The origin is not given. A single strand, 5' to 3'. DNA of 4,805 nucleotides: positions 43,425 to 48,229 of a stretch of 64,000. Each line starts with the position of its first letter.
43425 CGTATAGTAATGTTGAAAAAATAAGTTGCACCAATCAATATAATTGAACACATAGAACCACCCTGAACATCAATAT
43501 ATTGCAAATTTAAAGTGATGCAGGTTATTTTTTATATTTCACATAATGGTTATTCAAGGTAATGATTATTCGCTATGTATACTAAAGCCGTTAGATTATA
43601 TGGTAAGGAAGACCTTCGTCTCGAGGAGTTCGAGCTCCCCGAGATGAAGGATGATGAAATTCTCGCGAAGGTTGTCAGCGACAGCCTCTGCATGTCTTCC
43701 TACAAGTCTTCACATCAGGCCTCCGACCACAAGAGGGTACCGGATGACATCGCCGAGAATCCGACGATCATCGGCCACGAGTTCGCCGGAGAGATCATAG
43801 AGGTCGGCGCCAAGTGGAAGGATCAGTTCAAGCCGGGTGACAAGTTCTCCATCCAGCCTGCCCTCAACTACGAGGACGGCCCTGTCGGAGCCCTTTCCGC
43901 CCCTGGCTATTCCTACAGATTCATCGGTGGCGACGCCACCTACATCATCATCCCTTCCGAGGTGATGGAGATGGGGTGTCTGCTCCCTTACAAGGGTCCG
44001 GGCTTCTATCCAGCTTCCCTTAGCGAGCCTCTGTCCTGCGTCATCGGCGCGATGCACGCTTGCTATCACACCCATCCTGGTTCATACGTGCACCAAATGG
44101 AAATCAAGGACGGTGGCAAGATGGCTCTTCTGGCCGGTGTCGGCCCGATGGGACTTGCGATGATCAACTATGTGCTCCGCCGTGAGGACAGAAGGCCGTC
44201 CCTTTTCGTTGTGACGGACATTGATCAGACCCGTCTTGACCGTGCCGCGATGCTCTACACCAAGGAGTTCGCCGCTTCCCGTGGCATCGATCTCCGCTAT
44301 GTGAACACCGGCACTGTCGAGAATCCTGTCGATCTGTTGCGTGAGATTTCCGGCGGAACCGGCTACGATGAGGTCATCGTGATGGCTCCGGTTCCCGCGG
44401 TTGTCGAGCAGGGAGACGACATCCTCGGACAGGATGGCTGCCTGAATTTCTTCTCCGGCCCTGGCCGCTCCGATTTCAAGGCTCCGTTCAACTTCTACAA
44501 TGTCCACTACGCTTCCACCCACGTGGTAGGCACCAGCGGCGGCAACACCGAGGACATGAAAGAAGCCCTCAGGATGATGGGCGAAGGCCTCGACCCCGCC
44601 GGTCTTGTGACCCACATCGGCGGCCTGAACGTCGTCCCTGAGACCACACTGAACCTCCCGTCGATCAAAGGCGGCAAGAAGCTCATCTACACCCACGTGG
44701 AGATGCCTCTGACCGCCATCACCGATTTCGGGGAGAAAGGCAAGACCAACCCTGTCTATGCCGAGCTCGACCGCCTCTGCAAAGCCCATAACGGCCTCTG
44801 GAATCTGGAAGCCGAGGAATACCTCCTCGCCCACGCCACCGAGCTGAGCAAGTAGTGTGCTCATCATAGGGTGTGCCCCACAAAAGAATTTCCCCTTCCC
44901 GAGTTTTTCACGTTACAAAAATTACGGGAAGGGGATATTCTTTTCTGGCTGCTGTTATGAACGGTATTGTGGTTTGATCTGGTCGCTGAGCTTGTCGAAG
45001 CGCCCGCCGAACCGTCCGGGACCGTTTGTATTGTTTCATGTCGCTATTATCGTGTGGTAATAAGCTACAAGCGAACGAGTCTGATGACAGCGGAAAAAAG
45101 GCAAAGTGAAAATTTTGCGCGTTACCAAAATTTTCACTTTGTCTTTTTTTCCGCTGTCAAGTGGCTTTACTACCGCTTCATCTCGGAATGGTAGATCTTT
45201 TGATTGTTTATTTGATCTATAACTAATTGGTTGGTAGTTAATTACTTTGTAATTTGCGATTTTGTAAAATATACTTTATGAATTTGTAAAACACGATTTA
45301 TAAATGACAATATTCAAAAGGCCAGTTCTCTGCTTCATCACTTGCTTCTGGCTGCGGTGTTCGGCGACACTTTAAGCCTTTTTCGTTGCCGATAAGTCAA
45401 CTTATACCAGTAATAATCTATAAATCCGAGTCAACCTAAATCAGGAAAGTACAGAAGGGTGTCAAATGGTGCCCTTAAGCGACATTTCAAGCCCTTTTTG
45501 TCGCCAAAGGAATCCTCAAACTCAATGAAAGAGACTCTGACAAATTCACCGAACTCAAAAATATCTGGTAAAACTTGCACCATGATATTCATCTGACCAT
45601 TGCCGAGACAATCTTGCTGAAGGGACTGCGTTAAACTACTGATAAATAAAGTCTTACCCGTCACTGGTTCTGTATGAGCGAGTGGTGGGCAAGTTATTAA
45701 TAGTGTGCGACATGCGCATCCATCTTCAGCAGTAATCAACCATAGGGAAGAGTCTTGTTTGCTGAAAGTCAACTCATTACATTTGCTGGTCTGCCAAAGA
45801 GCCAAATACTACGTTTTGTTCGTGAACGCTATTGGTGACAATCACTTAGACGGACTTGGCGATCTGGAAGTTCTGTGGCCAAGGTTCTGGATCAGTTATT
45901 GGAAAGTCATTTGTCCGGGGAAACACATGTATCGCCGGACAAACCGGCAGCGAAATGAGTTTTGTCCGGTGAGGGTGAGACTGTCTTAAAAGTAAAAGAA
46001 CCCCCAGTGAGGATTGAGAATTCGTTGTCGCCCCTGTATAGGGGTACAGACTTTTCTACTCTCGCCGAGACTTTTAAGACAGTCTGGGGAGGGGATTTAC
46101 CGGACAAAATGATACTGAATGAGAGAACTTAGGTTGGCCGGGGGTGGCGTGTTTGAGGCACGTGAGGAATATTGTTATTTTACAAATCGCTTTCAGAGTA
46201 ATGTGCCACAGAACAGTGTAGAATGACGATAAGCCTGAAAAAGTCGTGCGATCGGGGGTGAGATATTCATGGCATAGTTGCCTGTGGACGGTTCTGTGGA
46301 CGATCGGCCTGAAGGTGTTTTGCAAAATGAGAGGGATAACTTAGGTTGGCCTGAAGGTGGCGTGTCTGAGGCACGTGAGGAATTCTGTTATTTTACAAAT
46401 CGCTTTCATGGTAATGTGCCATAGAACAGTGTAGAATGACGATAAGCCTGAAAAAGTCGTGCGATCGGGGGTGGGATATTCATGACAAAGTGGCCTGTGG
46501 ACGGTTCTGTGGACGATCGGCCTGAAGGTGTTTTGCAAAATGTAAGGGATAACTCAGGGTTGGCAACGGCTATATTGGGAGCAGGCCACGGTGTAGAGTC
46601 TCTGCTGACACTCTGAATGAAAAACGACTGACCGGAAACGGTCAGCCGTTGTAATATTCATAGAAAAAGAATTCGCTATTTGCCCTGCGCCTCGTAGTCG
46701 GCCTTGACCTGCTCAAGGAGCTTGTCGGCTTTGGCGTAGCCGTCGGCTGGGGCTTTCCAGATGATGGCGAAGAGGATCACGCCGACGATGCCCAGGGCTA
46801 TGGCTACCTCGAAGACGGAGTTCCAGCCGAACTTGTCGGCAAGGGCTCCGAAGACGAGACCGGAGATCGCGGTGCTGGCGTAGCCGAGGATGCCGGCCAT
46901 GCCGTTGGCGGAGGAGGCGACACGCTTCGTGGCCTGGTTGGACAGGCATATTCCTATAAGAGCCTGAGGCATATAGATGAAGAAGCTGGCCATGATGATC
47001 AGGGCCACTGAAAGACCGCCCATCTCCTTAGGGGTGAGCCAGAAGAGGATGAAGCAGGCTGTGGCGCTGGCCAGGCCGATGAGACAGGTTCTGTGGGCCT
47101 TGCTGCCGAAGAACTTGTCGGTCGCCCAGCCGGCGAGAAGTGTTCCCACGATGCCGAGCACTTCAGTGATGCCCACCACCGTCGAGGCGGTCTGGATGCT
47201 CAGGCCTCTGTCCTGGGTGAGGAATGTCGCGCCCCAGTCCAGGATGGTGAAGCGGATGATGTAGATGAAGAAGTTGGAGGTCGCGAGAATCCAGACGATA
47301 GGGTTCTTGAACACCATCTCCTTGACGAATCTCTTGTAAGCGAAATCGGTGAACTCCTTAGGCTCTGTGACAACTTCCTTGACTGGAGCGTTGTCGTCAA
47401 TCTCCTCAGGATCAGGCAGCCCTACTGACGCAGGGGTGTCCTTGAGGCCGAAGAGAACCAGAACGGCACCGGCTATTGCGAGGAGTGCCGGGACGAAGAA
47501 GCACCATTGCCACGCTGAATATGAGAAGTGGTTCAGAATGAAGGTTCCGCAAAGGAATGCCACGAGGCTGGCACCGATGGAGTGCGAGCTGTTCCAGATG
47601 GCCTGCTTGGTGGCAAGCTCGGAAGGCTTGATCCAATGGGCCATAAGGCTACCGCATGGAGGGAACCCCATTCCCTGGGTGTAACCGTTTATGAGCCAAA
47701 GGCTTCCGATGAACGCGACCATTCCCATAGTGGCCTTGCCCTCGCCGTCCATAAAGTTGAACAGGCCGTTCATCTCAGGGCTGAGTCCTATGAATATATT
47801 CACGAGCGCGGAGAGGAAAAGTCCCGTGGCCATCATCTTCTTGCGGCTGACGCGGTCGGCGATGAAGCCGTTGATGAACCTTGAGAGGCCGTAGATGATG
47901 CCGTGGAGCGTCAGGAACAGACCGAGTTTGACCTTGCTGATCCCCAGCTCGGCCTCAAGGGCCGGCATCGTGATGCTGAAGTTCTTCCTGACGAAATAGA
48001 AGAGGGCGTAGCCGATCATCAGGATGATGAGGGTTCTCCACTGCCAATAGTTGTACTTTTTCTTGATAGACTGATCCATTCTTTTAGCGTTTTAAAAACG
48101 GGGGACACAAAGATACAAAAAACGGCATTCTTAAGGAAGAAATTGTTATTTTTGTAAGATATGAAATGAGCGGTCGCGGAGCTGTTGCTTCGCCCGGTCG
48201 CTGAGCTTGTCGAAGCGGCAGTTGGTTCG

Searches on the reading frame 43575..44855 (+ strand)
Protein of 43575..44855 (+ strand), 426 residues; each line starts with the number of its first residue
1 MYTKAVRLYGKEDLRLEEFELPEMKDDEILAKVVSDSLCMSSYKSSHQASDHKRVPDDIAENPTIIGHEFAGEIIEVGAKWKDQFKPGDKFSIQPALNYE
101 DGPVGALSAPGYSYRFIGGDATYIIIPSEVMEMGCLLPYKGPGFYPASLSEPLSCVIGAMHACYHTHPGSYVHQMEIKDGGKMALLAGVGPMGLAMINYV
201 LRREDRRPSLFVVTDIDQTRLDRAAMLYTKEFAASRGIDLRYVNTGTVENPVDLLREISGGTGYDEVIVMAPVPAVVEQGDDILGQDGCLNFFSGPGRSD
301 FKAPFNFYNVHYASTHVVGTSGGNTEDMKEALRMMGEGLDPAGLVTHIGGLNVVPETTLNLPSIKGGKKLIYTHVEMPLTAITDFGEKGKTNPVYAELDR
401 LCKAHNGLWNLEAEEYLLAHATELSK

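Call 51: search_protein_families(library=pfam, proteins=[window:43575-44855:+], max_evalue=0.01)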
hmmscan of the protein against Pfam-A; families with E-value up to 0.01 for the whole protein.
window:43575-44855:+ (426 aa): 2 families
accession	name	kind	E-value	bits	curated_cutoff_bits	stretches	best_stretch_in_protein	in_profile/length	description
PF08240.17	ADH_N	-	1.2e-08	35.5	23.5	1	26-129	2-97/104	Alcohol dehydrogenase GroES-like domain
PF00107.32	ADH_zinc_N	-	6.6e-08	33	31.8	1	231-335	28-127/129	Zinc-binding dehydrogenase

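Call 63: find_encoding_contigs(protein=window:43575-44855:+, flank=2500, max_places=10)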
Protein window:43575-44855:+ (426 aa): 22 contigs read that carry it; 4 places shown.
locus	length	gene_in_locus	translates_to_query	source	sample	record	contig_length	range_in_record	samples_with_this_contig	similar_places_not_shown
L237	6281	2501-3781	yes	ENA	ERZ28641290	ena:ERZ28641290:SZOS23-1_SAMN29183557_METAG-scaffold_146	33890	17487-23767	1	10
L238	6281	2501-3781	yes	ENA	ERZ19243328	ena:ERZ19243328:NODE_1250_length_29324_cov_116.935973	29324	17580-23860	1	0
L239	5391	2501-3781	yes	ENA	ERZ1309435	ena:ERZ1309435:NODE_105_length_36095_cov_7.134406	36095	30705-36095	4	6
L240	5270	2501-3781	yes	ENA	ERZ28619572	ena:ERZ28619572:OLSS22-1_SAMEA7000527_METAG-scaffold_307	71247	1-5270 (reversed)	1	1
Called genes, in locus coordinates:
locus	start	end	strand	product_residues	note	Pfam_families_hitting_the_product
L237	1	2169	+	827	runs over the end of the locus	PF00676:E1_dh, PF02779:Transket_pyr, PF02780:Transketolase_C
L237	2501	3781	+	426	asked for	PF08240:ADH_N, PF00107:ADH_zinc_N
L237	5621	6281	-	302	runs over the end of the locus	PF13310:Virulence_RhuM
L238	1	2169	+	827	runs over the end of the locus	PF00676:E1_dh, PF02779:Transket_pyr, PF02780:Transketolase_C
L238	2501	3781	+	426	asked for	PF08240:ADH_N, PF00107:ADH_zinc_N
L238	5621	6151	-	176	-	-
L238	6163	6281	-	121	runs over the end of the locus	-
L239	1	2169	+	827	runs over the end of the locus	PF00676:E1_dh, PF02779:Transket_pyr, PF02780:Transketolase_C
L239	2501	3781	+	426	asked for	PF08240:ADH_N, PF00107:ADH_zinc_N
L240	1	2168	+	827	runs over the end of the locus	PF00676:E1_dh, PF02779:Transket_pyr, PF02780:Transketolase_C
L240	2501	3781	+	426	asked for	PF08240:ADH_N, PF00107:ADH_zinc_N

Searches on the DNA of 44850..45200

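Call 42: search_rna_families(source=window, start=44850, end=45200, threshold=evalue, max_evalue=10)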
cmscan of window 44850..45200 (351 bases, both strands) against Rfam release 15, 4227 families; matches with E-value up to 10: 20.
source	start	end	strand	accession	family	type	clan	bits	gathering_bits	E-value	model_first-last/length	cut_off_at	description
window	45082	45162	+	RF03846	mir-4861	Gene; miRNA;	-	32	100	5.1e-05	1-94/94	no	mir-4861 microRNA precursor family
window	45084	45160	+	RF04210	MIR8643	Gene; miRNA;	-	31.9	135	8.8e-05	1-150/150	no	MIR8643 microRNA precursor family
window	45083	45169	+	RF03971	mir-3572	Gene; miRNA;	-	31.1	100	6.7e-05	1-86/86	no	mir-3572 microRNA precursor family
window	45082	45163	+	RF04164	MIR1507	Gene; miRNA;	-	27.2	73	0.00031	1-107/107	no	MIR1507 microRNA precursor family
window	45078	45168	+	RF03709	MIR1878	Gene; miRNA;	-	27.2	70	0.0038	1-100/100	no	MIR1878 microRNA precursor family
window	45089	45155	-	RF01939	mir-761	Gene; miRNA;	-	26.1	82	0.0027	1-65/65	no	mir-761 microRNA precursor family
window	45075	45169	+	RF04045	mir-2147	Gene; miRNA;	-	23.4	80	0.012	1-85/85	no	mir-2147 microRNA precursor family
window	45096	45147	-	RF01666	rox2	Cis-reg;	-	23.1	55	0.11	1-71/71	no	Drosophila rox2 ncRNA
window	45073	45163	-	RF03971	mir-3572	Gene; miRNA;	-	21.7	100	0.033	1-86/86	no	mir-3572 microRNA precursor family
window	45076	45163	-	RF00885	MIR821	Gene; miRNA;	-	21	249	0.074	6-275/275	no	MIR821 microRNA precursor family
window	44877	44948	+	RF03839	MIR2599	Gene; miRNA;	-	19.6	120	0.27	1-132/132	no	MIR2599 microRNA precursor family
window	44877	44949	+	RF03933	MIR6445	Gene; miRNA;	-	17.4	100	0.84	1-117/117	no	MIR6445 microRNA precursor family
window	45091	45153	-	RF00336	snoJ26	Gene; snRNA; snoRNA; CD-box;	-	17.3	50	2.3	1-147/147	no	Small nucleolar RNA J26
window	45081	45167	+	RF01742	lactis-plasmid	Gene; sRNA;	-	16.4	70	5.2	1-106/106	no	lactis-plasmid RNA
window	45084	45160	-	RF00811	mir-84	Gene; miRNA;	-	15.6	60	0.65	1-75/75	no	mir-84 microRNA precursor family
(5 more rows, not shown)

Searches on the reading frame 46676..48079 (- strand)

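Call 51: search_protein_families(library=pfam, proteins=[window:46676-48079:-], max_evalue=0.01)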
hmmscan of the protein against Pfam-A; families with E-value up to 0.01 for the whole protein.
window:46676-48079:- (467 aa): 3 families
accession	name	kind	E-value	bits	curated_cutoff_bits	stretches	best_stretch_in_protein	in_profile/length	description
PF07690.21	MFS_1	-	2.6e-46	158.6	33.4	1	20-406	1-346/347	Major Facilitator Superfamily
PF00083.30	Sugar_tr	-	0.00046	19.6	22.3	1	48-438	44-434/452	Sugar (and other) transporter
PF05313.17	Pox_P21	-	0.0076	16.3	27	0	343-403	71-131/189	Poxvirus P21 membrane protein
